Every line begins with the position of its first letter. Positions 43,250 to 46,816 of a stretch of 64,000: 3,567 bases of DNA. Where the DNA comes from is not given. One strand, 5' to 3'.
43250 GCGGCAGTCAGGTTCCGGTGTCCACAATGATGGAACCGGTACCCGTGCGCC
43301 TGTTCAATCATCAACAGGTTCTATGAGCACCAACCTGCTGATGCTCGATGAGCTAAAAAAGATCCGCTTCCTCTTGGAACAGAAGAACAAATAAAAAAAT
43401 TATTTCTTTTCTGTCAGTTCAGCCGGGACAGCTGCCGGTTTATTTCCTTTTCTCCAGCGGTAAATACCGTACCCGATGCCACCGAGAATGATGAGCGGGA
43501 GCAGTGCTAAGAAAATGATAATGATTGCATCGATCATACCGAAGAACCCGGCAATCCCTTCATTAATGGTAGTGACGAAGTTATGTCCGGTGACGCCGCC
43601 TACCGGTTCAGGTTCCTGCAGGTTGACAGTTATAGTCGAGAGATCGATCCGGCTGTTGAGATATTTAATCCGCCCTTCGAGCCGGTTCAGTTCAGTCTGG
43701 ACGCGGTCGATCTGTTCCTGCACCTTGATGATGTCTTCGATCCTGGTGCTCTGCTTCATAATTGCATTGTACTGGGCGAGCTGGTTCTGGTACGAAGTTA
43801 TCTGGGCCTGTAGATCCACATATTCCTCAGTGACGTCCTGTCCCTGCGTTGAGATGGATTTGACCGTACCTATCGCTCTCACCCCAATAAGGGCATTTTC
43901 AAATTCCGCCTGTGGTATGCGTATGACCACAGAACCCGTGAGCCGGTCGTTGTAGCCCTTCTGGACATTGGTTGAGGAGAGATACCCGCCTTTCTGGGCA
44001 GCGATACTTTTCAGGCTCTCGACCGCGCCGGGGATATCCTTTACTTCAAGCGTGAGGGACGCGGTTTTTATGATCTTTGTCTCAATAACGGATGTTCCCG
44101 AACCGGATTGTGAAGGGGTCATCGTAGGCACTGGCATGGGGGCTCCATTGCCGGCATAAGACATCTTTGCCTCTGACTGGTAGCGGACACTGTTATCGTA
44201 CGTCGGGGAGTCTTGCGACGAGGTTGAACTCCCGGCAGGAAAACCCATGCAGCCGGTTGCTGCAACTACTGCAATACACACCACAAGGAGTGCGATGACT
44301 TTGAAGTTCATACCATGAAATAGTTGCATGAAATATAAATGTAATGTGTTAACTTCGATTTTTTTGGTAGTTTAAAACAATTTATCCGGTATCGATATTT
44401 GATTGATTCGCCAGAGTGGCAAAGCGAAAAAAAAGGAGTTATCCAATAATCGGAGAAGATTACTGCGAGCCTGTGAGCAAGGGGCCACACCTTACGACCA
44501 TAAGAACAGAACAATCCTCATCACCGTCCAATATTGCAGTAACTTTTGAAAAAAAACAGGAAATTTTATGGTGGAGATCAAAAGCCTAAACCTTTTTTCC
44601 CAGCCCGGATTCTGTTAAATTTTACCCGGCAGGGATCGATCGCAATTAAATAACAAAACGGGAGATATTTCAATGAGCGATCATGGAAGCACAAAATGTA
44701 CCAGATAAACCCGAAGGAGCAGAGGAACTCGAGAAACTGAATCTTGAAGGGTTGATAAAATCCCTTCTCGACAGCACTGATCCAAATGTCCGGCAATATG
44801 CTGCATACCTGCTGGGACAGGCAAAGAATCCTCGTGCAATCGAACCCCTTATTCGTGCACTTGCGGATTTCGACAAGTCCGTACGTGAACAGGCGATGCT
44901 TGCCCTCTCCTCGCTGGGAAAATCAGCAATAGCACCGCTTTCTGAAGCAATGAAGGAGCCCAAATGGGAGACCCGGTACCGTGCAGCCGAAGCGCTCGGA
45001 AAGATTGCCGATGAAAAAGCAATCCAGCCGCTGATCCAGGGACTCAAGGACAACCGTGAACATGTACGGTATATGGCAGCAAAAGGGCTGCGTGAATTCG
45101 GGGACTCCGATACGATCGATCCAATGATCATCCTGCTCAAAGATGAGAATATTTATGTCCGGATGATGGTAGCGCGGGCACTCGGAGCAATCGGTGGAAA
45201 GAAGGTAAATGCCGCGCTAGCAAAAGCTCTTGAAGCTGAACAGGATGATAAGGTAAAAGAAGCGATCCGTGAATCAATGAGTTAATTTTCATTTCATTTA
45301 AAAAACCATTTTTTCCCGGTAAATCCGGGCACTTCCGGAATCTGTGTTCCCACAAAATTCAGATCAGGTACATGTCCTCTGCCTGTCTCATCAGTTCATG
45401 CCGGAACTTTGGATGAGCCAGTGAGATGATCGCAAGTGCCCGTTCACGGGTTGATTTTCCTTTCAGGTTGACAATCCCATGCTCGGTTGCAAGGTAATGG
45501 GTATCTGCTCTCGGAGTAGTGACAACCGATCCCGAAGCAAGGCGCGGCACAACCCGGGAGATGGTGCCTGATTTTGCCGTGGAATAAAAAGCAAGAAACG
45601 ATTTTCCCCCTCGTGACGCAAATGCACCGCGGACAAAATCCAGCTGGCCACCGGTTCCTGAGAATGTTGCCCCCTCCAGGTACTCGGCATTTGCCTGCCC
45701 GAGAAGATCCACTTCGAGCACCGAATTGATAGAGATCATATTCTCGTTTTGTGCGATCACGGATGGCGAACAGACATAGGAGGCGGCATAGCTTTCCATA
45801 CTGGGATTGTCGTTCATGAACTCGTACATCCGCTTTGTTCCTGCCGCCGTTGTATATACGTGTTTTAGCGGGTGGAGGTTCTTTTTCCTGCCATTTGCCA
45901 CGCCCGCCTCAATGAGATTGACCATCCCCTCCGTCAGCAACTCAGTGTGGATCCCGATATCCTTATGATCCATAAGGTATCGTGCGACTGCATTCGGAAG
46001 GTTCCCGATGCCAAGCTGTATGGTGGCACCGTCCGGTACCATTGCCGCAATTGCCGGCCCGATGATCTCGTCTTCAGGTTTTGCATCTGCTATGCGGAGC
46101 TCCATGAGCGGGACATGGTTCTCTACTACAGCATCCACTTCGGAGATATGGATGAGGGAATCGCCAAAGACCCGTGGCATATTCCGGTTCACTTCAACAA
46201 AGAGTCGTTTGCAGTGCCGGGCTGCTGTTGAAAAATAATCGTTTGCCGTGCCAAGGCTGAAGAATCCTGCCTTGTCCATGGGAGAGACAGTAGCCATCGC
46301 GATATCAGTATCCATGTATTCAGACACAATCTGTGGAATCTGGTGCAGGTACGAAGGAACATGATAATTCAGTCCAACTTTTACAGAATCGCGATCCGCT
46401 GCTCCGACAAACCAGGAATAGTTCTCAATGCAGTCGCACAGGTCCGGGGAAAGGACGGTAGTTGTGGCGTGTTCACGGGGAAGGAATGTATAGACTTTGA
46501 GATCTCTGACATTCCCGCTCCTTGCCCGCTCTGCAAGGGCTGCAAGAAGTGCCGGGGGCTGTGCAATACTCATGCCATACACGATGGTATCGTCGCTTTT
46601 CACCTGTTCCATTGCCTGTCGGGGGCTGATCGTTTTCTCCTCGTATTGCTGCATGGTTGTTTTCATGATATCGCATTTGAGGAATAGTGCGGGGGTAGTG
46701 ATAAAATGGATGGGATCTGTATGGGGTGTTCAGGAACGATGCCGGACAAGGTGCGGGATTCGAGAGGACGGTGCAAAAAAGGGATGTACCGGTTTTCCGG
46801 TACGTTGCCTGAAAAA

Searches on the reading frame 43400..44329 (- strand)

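Call 31: search_protein_families(library=pfam, proteins=[window:43400-44329:-], max_evalue=0.001)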
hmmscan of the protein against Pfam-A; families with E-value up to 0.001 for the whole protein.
window:43400-44329:- (309 aa): 2 families
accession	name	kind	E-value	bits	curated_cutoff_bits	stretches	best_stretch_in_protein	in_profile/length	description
PF14257.11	DUF4349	-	3.1e-60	203.6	27.7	1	85-291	2-213/213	Domain of unknown function (DUF4349)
PF07889.17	DUF1664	-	0.00077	19.9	34.6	0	159-229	50-118/124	Protein of unknown function (DUF1664)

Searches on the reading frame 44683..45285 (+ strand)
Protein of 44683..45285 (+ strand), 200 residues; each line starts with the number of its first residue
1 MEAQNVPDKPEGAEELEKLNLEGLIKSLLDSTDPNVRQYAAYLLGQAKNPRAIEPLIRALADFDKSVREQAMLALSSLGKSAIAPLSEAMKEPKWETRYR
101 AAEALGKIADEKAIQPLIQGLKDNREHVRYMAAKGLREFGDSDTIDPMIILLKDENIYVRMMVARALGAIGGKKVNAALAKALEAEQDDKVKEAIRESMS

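Call 31: search_protein_families(library=pfam, proteins=[window:44683-45285:+], max_evalue=0.001)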
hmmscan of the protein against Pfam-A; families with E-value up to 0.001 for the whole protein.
window:44683-45285:+ (200 aa): 9 families
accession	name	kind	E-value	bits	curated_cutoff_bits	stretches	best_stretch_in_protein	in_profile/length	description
PF13646.12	HEAT_2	-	1.7e-40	137.6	27.7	3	114-199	1-87/88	HEAT repeats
PF03130.22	HEAT_PBS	-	1.1e-25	87.6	20.9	2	98-123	2-27/27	PBS lyase HEAT-like repeat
PF02985.28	HEAT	-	2.9e-21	74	23.5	0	147-170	4-27/31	HEAT repeat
PF13513.12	HEAT_EZ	-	8.4e-15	55.3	27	0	95-137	1-53/55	HEAT-like repeat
PF00514.29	Arm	-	4.4e-08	33.3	20.6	0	51-78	12-39/41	Armadillo/beta-catenin-like repeat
PF12717.13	Cnd1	-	1.2e-07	32.4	26.4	0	111-177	20-92/162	non-SMC mitotic condensation complex subunit 1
PF12755.13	Vac14_Fab1_bd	-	3.5e-05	24.8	22.1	0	111-135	26-50/97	Vacuolar 14 Fab1-binding region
PF25767.1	ARM_TBCD_2nd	-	5.5e-05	23.1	29.7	0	111-136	76-101/245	Tubulin-specific chaperone D-like, ARM repeats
PF24714.1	TOR1L1_N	-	0.00013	21.9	43.3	0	80-111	210-241/281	TORTIFOLIA1 N-terminal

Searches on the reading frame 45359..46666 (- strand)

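Call 31: search_protein_families(library=pfam, proteins=[window:45359-46666:-], max_evalue=0.001)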
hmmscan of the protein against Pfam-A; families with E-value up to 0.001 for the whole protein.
window:45359-46666:- (435 aa): 2 families
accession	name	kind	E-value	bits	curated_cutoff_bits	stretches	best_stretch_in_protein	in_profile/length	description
PF13336.12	AcetylCoA_hyd_C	-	7.1e-62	208.3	23.7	1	276-429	1-154/154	Acetyl-CoA hydrolase/transferase C-terminal domain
PF02550.21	AcetylCoA_hydro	-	3.5e-16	60.2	24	1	6-185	3-194/198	Acetyl-CoA hydrolase/transferase N-terminal domain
